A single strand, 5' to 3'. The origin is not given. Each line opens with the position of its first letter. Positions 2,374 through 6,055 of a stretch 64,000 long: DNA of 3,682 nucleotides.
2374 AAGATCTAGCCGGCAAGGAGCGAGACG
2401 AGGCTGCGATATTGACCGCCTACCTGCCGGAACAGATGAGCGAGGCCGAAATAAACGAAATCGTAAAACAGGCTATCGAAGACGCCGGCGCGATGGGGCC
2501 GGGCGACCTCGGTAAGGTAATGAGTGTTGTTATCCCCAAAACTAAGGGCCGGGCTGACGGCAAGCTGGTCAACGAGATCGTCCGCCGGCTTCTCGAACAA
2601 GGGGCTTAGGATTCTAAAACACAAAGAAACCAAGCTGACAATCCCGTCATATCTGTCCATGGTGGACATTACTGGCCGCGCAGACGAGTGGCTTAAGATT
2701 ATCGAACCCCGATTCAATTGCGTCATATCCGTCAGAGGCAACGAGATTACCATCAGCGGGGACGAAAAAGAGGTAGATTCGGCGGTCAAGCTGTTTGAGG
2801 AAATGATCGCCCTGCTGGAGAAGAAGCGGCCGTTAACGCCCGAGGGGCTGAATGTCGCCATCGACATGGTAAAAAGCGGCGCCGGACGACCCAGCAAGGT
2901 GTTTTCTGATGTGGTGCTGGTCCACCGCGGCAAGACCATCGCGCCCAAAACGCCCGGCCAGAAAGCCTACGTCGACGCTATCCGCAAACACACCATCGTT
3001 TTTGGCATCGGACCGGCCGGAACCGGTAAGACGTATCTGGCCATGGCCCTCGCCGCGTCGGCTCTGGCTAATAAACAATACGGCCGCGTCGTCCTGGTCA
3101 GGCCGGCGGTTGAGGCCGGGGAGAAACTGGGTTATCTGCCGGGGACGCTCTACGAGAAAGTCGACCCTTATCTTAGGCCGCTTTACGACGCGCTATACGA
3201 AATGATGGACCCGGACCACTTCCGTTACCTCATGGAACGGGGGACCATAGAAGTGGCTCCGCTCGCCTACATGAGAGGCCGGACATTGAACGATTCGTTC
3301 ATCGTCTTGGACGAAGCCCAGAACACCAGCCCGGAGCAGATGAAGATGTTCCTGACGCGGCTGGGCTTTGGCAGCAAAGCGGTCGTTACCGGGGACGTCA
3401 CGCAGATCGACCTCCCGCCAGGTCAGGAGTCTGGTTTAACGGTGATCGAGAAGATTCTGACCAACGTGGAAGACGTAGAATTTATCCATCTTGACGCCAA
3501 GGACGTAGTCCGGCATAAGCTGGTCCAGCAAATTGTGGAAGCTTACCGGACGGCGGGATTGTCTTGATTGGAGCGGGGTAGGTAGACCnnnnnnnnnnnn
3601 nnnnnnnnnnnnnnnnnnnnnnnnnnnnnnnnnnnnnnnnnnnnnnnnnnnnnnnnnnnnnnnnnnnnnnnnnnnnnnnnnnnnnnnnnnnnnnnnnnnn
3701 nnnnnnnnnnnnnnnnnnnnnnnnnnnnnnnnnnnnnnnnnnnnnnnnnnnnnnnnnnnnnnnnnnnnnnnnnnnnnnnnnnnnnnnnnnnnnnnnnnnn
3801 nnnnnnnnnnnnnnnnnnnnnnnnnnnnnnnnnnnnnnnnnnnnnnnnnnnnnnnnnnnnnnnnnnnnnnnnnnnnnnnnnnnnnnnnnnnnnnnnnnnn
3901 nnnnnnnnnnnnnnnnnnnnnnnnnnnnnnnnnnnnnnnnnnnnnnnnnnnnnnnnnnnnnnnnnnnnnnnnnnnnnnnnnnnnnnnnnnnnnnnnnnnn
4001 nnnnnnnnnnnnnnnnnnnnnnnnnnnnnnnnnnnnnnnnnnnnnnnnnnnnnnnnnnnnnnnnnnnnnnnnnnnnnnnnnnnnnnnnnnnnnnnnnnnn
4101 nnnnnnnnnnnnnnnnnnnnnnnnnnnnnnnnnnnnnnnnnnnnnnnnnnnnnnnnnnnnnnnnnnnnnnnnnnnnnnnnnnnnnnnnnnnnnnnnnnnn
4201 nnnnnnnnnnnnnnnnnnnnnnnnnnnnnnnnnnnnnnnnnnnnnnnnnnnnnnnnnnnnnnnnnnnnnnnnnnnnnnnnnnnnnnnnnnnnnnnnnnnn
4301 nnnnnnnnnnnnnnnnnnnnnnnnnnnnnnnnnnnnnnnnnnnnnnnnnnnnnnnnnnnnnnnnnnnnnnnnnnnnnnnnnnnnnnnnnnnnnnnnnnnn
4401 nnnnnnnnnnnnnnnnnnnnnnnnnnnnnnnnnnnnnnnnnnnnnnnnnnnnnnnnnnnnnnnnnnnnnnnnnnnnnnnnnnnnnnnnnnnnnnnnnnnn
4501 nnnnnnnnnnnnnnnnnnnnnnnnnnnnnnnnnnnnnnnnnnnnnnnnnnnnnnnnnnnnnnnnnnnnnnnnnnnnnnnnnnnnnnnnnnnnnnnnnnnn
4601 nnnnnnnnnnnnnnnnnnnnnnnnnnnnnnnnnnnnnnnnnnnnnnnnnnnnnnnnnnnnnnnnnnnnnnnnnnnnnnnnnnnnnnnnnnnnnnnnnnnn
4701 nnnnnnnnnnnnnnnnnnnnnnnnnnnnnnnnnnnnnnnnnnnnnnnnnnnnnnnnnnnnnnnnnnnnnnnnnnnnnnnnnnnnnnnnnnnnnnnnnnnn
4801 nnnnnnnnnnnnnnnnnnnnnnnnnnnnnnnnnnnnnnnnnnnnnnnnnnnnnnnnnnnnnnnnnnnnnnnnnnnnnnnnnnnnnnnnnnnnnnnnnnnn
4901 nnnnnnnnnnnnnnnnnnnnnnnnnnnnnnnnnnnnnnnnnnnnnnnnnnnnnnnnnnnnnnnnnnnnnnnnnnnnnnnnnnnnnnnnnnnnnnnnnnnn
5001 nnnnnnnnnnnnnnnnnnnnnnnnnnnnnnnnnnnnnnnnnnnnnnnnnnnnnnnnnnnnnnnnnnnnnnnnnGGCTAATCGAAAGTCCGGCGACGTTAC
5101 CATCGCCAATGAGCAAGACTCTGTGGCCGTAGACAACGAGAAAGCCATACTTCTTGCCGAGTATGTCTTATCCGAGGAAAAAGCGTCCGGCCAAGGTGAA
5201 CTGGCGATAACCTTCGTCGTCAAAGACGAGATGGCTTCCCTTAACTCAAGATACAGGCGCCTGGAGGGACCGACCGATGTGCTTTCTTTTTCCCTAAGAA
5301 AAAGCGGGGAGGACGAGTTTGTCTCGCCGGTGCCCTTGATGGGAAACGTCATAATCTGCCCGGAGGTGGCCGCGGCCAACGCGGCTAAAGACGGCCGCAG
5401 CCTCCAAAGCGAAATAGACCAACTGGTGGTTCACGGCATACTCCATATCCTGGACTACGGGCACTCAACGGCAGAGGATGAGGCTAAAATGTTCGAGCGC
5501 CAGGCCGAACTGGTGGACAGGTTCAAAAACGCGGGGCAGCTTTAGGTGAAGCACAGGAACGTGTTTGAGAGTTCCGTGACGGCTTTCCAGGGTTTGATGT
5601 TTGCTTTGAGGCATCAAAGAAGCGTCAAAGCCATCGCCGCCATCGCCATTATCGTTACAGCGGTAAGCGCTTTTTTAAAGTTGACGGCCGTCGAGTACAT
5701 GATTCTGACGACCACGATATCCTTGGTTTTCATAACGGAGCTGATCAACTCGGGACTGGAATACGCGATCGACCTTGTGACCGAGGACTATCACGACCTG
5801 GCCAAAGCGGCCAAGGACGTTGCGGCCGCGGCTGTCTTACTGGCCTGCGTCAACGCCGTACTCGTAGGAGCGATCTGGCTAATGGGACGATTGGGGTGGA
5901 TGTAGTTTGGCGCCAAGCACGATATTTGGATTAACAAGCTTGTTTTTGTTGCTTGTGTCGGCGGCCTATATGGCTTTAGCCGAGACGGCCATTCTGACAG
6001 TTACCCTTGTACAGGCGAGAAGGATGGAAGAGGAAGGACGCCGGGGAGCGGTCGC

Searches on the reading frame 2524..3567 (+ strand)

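Call 48: search_protein_families(library=pfam, proteins=[window:2524-3567:+])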
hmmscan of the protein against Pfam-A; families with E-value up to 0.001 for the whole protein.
window:2524-3567:+ (347 aa): 8 families
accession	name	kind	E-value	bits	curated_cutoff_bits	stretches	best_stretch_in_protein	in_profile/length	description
PF02562.22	PhoH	-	2e-96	321.8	27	1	139-341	2-204/205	PhoH-like protein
PF13604.12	AAA_30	-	1.3e-08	35.2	27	1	144-295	4-128/191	AAA domain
PF13245.12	AAA_19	-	3.8e-07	30.8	25.1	1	146-295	1-129/134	AAA domain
PF00270.35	DEAD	-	4.9e-05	23.6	26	1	143-195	1-54/167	DEAD/DEAH box helicase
PF13401.12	AAA_22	-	5.7e-05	23.9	27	1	157-280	6-108/130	AAA domain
PF20720.3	nSTAND3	-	0.00027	21.1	27.2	1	143-189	4-48/155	Novel STAND NTPase 3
PF01695.23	IstB_IS21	-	0.00035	20.6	24.1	1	153-183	89-119/238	IstB-like ATP binding protein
PF13481.12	AAA_25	-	0.00093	19.3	27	0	138-185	15-62/195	AAA domain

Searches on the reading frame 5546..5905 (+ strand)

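Call 48: search_protein_families(library=pfam, proteins=[window:5546-5905:+])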
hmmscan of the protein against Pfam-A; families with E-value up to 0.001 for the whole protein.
window:5546-5905:+ (119 aa): 1 family
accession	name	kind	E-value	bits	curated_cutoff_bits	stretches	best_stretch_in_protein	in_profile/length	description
PF01219.24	DAGK_prokar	-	1.9e-28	98.8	22.3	1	13-111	3-101/102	Prokaryotic diacylglycerol kinase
